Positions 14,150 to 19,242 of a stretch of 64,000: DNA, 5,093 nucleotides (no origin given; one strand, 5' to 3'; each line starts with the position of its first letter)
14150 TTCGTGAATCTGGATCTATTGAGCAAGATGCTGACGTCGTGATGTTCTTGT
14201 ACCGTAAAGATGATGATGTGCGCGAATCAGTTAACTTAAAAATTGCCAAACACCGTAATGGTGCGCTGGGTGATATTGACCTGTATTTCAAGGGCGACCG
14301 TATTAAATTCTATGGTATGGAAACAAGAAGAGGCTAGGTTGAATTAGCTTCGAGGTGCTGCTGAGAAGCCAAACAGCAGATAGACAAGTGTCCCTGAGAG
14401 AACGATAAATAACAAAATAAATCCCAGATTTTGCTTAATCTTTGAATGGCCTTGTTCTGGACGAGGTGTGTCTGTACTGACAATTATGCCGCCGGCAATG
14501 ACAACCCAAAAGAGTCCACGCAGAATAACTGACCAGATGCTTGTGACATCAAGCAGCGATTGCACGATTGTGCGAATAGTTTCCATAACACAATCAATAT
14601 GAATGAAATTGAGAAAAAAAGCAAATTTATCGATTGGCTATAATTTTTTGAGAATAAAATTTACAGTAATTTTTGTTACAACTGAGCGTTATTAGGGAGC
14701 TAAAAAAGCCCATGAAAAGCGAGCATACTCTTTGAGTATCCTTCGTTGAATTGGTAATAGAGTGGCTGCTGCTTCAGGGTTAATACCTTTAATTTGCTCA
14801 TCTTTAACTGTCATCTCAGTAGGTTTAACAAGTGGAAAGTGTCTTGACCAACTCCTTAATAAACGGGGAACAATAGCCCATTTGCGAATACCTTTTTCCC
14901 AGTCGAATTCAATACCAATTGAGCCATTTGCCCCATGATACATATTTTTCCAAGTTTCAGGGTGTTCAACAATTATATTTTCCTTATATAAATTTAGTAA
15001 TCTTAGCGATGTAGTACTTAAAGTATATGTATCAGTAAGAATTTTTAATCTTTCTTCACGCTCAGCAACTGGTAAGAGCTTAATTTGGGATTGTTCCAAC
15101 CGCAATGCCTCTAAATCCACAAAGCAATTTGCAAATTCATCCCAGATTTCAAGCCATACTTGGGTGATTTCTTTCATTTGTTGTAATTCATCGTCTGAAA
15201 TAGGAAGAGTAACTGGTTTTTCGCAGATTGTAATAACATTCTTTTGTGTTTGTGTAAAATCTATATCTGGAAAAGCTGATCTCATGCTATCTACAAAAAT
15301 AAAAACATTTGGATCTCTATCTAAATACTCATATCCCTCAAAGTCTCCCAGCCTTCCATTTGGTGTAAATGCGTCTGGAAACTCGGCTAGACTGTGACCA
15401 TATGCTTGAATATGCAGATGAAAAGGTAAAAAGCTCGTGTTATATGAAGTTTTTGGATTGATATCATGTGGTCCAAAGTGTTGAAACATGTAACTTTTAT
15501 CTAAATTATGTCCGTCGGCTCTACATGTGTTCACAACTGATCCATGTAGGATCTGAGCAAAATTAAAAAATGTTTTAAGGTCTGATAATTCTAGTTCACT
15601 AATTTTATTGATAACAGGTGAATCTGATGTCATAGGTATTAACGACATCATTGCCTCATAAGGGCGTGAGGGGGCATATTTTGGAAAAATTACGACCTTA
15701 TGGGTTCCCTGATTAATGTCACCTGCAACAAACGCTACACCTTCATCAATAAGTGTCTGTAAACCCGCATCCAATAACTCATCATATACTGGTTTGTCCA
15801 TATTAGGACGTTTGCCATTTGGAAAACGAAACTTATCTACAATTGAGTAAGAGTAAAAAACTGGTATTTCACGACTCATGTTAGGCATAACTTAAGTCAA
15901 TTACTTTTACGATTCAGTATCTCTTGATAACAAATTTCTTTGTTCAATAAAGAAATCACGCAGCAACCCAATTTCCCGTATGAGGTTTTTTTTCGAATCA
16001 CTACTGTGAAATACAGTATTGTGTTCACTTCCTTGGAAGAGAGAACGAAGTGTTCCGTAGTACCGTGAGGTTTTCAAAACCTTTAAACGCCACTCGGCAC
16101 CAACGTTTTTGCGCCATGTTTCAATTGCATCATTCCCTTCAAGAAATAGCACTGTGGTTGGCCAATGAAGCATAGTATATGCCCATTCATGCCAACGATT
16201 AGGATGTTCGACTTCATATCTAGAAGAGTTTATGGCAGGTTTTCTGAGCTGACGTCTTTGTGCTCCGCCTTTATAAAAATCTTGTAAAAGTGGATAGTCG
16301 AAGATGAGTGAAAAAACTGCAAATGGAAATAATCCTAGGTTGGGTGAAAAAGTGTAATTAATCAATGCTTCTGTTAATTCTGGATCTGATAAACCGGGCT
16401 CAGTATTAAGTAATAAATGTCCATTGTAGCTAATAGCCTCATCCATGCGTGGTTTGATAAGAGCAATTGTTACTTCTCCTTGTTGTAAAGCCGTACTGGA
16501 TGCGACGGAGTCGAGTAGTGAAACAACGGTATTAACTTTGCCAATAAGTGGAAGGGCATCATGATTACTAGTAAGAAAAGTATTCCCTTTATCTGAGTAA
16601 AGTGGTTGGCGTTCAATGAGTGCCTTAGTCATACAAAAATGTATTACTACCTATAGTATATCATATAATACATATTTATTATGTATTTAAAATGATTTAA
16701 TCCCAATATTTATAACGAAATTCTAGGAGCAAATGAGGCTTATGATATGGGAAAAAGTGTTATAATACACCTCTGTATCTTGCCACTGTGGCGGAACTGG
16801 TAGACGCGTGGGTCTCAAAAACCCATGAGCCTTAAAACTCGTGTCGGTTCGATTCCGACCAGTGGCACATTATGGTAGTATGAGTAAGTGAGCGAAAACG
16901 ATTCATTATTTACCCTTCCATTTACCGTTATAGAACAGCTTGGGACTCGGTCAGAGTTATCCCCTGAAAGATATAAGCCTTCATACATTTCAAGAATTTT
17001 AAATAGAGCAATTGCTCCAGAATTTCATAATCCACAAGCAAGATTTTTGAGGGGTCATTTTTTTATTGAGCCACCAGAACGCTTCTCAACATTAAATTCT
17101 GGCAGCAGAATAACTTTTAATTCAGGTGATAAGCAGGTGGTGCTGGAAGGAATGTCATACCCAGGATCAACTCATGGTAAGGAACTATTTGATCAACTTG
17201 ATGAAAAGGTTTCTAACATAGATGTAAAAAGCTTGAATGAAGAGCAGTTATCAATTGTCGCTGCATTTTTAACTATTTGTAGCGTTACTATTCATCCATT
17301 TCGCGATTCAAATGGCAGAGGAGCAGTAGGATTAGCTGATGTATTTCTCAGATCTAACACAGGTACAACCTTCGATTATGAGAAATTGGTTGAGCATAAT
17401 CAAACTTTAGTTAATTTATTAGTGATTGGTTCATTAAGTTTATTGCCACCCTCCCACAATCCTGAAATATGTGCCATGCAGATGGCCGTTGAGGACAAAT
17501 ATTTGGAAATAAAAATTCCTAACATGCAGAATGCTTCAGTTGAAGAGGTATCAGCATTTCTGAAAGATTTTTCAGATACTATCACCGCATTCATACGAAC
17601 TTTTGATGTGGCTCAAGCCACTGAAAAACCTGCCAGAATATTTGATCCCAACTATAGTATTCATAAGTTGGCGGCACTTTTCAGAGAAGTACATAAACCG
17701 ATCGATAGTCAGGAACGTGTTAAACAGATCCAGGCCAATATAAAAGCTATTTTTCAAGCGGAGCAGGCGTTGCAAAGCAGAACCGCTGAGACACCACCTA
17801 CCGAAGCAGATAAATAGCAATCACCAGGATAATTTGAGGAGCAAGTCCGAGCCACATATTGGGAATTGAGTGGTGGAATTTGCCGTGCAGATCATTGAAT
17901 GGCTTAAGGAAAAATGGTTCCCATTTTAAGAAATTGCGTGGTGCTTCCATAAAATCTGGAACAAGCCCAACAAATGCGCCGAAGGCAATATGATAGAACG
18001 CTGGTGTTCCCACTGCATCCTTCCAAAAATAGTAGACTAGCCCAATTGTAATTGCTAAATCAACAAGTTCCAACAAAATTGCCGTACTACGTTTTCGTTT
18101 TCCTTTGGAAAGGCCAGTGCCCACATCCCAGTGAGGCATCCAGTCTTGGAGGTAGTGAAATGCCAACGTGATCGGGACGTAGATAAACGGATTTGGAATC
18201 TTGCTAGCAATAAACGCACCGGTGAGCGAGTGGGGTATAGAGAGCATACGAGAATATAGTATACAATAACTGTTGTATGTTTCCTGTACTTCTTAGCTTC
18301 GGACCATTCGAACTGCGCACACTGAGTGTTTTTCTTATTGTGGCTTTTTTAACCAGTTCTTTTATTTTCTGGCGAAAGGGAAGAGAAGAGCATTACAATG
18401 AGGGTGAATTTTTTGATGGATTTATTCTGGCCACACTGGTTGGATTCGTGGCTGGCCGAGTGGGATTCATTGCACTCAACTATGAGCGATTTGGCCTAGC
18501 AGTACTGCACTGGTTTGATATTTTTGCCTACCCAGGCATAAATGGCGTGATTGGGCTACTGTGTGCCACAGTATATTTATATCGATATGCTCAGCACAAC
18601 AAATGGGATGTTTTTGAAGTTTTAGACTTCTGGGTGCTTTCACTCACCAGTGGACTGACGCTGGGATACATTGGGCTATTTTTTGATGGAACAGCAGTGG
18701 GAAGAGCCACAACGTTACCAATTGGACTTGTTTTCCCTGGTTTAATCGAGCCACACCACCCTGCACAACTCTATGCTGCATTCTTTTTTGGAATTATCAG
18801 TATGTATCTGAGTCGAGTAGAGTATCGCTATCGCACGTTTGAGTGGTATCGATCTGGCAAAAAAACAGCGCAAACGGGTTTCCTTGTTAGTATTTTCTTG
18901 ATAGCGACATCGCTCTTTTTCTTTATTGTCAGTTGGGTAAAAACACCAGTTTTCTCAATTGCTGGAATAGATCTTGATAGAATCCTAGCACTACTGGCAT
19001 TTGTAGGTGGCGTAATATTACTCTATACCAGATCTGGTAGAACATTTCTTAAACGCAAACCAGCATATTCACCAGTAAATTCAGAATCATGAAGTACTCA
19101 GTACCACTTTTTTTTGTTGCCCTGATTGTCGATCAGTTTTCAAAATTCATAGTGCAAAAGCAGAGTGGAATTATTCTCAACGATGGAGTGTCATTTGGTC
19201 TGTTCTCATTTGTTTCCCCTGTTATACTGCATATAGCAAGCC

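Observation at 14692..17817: tRNA-Leu-associated trio: unknown protein plus HIT/GalT-like HxHxQ protein operon, and a divergent Fic-motif gene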

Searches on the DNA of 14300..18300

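Call 91: search_rna_families(source=window, start=14300, end=18300, threshold=evalue, max_evalue=1)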
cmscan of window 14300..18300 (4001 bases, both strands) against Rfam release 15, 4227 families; matches with E-value up to 1: 2.
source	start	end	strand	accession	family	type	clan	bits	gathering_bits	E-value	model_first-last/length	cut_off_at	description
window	16782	16867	+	RF00005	tRNA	Gene; tRNA;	CL00001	58.5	29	2.9e-11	1-71/71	no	tRNA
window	16782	16868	-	RF04354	Plastid-ycf2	Cis-reg;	-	21.5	65.7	0.46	1-75/75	no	Plastid-ycf2 5UTR RNA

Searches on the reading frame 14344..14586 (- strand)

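Call 4: search_protein_families(library=pfam, proteins=[window:14344-14586:-], max_evalue=1)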
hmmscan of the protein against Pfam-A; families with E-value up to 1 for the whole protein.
window:14344-14586:- (80 aa): 3 families
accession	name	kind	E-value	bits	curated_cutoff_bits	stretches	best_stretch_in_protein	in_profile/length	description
PF16951.10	MaAIMP_sms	-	0.093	12.9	26.2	1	20-39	6-25/60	Putative methionine and alanine importer, small subunit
PF03189.18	Otopetrin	-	0.18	11.1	27.8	1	15-76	270-327/434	Otopetrin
PF09451.16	ATG27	-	0.27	11.5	27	1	45-74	183-214/261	Autophagy-related protein 27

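Call 5: search_protein_families(library=ncbifam, proteins=[window:14344-14586:-], max_evalue=1)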
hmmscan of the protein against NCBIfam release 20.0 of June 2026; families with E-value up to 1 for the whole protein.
window:14344-14586:- (80 aa): 0 families

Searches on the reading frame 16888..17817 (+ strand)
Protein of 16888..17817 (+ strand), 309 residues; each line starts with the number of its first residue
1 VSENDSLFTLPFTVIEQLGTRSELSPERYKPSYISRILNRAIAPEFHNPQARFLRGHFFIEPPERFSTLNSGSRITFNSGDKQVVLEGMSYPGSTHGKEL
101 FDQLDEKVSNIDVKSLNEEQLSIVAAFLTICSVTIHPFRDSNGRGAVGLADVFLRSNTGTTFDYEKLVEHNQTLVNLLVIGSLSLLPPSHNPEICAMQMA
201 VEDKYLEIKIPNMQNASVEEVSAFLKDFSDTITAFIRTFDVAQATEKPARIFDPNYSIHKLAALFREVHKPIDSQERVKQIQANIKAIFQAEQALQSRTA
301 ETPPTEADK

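Call 4: search_protein_families(library=pfam, proteins=[window:16888-17817:+], max_evalue=1)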
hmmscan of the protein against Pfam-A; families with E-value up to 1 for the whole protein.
window:16888-17817:+ (309 aa): 1 family
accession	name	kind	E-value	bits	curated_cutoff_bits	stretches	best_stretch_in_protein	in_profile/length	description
PF02661.23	Fic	-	2.8e-05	25.3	24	1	99-154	41-93/93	Fic/DOC family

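Call 5: search_protein_families(library=ncbifam, proteins=[window:16888-17817:+], max_evalue=1)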
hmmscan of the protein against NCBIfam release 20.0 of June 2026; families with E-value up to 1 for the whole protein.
window:16888-17817:+ (309 aa): 4 families
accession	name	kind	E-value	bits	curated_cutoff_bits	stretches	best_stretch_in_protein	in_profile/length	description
TIGR01550.1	DOC_P1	subfamily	0.00094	19.3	38.65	1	108-158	36-88/122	type II toxin-antitoxin system death-on-curing family toxin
TIGR02613.1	mob_myst_B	hypoth_equivalog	0.012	15.5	124.4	1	132-164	119-151/186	mobile mystery protein B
NF004879.0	PRK06241.1-4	equivalog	0.039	12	976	1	160-239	44-118/868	phosphoenolpyruvate synthase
NF046029.1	ProtAdlyltaseNmFic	equivalog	0.096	12.4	230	1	122-167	85-128/177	protein adenylyltransferase Fic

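Call 6: search_protein_families(library=padloc, proteins=[window:16888-17817:+], max_evalue=1)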
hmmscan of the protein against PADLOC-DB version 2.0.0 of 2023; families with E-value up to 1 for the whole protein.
window:16888-17817:+ (309 aa): 4 families
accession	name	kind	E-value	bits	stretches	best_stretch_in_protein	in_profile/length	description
PDLC04839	PDC-S04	-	1.9e-08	32.2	1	88-173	91-178/205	-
PDLC04838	PDC-S04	-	0.00029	18.7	1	100-169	111-176/209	-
PDLC03963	SoFic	-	0.0098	13.3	1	133-144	191-202/361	-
PDLC04840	PDC-S04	-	0.022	12.5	1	106-144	127-164/227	-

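Call 15: search_solved_structures(query=window:16888-17817:+, max_evalue=1, show_alignments=3)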
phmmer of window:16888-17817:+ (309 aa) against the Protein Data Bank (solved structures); distinct sequences matched with E-value up to 1: 1.
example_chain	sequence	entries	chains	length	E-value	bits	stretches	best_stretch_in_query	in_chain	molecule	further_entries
3k33_A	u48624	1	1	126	0.23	13.9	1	86-169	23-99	Death on curing protein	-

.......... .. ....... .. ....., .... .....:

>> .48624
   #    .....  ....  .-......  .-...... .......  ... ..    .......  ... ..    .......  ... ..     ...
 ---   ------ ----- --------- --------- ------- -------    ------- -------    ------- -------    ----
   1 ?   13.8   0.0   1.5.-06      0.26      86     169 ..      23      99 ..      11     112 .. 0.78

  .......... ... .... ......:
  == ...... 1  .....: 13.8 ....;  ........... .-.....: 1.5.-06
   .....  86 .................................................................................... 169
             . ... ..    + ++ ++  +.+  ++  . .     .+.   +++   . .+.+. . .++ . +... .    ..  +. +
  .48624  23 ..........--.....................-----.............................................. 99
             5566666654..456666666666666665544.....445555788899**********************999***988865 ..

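Call 59: find_homologous_proteins(query=window:16888-17817:+, max_evalue=0.001)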
Query window:16888-17817:+ (309 aa): 2 proteins with E <= 0.001 among 2682 candidates.
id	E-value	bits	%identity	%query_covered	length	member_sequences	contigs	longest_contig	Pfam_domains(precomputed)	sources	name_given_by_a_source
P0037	4.3e-200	681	100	100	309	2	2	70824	-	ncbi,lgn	-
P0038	8.2e-41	158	37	85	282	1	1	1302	PF02661.24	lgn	-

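Call 85: search_dna_similar(query=window:16888-17817:+, collection=phages, mode=protein, max_evalue=0.001, max_rows=10)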
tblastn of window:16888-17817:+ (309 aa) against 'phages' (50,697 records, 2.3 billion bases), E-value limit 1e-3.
No match.

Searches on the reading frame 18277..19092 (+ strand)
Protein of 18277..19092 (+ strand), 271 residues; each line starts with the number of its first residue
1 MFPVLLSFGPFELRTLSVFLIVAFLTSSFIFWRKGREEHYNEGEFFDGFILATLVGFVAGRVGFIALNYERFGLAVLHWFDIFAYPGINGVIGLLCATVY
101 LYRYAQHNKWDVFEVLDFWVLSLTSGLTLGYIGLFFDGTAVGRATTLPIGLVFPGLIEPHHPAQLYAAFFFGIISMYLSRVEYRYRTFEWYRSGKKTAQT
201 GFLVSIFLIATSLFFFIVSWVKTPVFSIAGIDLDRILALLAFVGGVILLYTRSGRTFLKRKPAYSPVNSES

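Call 4: search_protein_families(library=pfam, proteins=[window:18277-19092:+], max_evalue=1)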
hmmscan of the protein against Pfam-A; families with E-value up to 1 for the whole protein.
window:18277-19092:+ (271 aa): 3 families
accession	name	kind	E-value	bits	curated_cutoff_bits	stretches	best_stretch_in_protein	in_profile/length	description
PF01790.23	LGT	-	1.8e-22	80.3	24.9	1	3-250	1-239/240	Prolipoprotein diacylglyceryl transferase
PF08195.16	TRI9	-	0.1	13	25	1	78-100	18-37/43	TRI9 protein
PF10785.14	NADH-u_ox-rdase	-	0.14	13.2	25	0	21-66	31-76/87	NADH-ubiquinone oxidoreductase complex I, 21 kDa subunit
